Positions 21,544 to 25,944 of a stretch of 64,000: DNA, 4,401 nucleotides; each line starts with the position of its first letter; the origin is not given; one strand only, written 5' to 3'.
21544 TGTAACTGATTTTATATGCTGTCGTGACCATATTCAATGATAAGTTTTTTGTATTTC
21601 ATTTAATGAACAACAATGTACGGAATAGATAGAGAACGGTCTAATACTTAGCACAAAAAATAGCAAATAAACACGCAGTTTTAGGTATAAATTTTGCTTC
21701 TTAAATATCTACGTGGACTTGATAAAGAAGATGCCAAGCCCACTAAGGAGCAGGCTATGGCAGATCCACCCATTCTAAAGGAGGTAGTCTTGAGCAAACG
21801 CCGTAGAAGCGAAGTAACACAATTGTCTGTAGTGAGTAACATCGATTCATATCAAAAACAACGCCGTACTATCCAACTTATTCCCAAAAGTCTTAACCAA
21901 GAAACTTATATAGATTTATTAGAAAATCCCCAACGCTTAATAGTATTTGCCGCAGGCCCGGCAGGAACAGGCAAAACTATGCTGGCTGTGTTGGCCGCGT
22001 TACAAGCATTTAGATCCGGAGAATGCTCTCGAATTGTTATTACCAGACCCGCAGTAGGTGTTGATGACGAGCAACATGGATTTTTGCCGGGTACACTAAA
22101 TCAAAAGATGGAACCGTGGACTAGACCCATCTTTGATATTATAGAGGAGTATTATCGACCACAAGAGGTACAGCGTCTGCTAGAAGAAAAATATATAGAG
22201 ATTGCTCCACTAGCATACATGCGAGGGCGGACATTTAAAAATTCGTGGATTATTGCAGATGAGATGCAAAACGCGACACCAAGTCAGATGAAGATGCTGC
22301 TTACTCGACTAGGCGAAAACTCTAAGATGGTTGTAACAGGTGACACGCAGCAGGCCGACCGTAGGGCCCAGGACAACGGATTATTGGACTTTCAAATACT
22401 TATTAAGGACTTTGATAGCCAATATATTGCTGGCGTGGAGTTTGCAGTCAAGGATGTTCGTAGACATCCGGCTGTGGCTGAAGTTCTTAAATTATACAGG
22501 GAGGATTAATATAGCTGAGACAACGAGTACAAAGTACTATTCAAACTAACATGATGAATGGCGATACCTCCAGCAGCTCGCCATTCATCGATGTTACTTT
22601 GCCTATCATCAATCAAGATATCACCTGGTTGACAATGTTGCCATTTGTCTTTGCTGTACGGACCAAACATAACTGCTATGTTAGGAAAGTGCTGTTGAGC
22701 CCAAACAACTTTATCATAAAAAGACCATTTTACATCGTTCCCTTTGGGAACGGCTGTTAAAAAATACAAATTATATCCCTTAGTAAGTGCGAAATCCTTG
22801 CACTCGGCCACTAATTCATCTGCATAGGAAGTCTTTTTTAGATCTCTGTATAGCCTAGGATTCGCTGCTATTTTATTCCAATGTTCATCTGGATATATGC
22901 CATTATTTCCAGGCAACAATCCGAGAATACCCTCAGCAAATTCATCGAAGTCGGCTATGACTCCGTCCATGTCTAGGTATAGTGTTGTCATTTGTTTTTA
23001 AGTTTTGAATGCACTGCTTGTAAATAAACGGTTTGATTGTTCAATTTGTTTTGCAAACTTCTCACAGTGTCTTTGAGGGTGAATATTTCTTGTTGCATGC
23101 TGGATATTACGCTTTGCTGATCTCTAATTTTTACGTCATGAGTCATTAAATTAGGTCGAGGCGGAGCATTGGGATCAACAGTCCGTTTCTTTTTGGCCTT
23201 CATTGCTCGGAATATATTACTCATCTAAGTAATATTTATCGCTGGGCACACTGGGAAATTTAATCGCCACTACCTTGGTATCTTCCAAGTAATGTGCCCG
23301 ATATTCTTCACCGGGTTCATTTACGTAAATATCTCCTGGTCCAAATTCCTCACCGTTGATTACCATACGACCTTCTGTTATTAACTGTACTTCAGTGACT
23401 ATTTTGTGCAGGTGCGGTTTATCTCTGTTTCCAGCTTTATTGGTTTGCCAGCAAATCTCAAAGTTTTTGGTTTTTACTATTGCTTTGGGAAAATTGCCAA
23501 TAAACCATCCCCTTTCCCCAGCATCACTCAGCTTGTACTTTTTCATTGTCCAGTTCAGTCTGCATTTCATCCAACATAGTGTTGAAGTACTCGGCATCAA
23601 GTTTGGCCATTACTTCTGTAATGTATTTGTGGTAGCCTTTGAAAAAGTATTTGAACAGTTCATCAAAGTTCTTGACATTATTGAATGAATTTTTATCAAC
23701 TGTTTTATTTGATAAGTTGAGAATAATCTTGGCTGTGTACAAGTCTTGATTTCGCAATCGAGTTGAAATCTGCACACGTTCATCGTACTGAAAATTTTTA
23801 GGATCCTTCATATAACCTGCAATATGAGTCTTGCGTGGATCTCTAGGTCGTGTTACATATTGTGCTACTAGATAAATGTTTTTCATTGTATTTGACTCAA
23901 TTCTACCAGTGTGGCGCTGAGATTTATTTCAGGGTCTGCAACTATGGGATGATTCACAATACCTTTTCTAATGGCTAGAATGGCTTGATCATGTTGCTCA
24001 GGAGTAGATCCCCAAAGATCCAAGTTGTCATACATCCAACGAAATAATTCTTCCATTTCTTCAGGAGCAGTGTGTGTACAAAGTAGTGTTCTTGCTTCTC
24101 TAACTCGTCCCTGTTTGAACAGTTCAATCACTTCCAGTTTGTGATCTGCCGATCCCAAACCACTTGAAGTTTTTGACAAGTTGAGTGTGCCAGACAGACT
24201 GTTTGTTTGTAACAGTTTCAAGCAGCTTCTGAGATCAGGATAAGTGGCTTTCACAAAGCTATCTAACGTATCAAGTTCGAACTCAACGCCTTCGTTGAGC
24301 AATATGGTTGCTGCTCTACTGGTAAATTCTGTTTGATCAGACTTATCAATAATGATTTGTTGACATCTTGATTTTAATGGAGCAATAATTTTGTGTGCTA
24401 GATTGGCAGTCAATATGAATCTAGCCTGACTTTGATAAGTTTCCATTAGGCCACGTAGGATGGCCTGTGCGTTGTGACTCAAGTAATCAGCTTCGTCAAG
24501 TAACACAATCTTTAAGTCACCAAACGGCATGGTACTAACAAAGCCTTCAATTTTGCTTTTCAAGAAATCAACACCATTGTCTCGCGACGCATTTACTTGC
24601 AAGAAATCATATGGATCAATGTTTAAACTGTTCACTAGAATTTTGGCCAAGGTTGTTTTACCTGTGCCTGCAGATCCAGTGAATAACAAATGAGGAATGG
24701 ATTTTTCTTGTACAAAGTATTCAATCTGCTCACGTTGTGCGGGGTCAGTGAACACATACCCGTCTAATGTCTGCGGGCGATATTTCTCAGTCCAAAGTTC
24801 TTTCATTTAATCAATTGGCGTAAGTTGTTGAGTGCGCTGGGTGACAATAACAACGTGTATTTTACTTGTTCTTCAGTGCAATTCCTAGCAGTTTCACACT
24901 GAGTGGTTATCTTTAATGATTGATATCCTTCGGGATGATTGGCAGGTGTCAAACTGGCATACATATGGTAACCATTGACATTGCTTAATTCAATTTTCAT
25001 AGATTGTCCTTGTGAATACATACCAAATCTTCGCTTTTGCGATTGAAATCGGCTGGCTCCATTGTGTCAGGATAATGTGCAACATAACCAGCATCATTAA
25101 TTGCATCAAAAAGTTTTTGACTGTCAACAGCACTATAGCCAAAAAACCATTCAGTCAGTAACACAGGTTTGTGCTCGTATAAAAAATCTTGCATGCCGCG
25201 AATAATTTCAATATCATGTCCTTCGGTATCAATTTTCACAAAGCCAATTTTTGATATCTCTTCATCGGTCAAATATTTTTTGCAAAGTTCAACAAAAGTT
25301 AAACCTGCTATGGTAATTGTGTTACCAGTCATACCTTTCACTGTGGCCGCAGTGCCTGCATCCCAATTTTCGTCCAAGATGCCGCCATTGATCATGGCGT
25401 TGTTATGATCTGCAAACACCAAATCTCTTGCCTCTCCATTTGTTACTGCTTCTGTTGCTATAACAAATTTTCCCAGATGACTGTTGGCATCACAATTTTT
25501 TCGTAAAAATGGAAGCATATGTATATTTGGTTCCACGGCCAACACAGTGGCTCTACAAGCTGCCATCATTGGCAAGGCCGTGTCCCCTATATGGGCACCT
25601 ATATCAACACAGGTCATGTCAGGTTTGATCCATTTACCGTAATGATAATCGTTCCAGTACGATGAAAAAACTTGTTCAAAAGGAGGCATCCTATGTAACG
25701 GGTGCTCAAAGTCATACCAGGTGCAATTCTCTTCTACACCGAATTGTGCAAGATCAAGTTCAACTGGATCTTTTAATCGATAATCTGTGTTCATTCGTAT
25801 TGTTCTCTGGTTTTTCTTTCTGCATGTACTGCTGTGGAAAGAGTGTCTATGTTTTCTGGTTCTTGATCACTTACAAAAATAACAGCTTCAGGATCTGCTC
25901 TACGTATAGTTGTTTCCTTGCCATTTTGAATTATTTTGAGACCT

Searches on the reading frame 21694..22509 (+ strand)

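Call 66: search_protein_families(library=pfam, proteins=[window:21694-22509:+], max_evalue=0.001)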
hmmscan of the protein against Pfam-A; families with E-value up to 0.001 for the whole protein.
window:21694-22509:+ (271 aa): 5 families
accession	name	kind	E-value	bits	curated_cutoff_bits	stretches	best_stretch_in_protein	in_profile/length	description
PF02562.22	PhoH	-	9.1e-70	234.7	27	1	63-268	3-204/205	PhoH-like protein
PF13604.12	AAA_30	-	3.7e-07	30.5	27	1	69-221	6-128/191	AAA domain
PF13245.12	AAA_19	-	2.4e-06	28.2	25.1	1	83-221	13-129/134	AAA domain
PF00270.35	DEAD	-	0.00018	21.7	26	1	69-119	4-53/167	DEAD/DEAH box helicase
PF01695.23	IstB_IS21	-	0.00057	19.9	24.1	1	41-113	55-124/238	IstB-like ATP binding protein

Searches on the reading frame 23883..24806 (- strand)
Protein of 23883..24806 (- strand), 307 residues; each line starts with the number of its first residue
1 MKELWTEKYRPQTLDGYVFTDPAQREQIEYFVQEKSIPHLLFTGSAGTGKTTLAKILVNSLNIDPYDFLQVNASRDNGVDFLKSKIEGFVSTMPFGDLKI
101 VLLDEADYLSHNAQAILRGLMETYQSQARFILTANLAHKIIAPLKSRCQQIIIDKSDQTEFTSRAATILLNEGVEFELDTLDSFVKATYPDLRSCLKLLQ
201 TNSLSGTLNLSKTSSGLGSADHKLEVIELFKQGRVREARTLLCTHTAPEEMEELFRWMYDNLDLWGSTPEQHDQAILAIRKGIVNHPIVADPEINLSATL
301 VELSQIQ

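Call 66: search_protein_families(library=pfam, proteins=[window:23883-24806:-], max_evalue=0.001)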
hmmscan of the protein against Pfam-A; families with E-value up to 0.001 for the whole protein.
window:23883-24806:- (307 aa): 11 families
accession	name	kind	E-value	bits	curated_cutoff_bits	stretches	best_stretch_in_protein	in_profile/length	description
PF00004.35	AAA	-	3.1e-14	54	21.2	1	40-152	1-127/131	ATPase family associated with various cellular activities (AAA)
PF13177.12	DNA_pol3_delta2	-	1.7e-08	35.1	27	1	90-155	93-159/161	DNA polymerase III, delta subunit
PF13401.12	AAA_22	-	1.9e-07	31.9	27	0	39-78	7-46/130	AAA domain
PF13173.12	AAA_14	-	8e-06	26.3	27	1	40-140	5-103/129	AAA domain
PF05496.18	RuvB_N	-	2.5e-05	24.5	27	1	10-124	2-111/159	Holliday junction DNA helicase RuvB P-loop domain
PF25361.1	AAA_lid_RFC1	-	0.00017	21.4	34.9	1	161-205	4-48/59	RFC1-like, AAA+ ATPase lid domain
PF03215.21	Rad17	-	0.00032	21.1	23.8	1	2-152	6-156/186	Rad17 P-loop domain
PF25201.1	nSTAND6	-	0.00048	20.6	27.7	0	35-80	16-61/148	Novel STAND NTPase 6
PF12775.13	AAA_7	-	0.00055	20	25.8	1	39-85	35-81/181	P-loop containing dynein motor region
PF20720.3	nSTAND3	-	0.00056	20.1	27.2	0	39-82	19-61/155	Novel STAND NTPase 3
PF13604.12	AAA_30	-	0.00065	19.9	27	0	22-64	4-45/191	AAA domain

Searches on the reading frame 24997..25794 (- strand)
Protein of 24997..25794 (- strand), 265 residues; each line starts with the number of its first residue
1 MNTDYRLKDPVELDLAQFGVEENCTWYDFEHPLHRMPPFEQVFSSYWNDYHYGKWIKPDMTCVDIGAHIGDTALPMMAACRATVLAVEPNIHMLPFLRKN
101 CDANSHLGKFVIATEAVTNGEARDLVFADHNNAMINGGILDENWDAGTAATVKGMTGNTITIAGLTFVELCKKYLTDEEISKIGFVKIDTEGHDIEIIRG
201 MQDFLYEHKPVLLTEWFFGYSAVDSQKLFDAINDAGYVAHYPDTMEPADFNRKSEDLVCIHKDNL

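Call 28: search_protein_families(library=pfam, proteins=[window:24997-25794:-], max_evalue=0.001)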
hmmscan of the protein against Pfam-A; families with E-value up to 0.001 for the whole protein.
window:24997-25794:- (265 aa): 2 families
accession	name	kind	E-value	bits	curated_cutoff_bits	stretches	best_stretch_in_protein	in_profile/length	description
PF05050.19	Methyltransf_21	-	1.4e-13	51.7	22.7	1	64-237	1-171/173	Methyltransferase FkbM domain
PF05575.17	V_cholerae_RfbT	-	0.00014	21.7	27.9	1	55-211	76-220/286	Vibrio cholerae RfbT protein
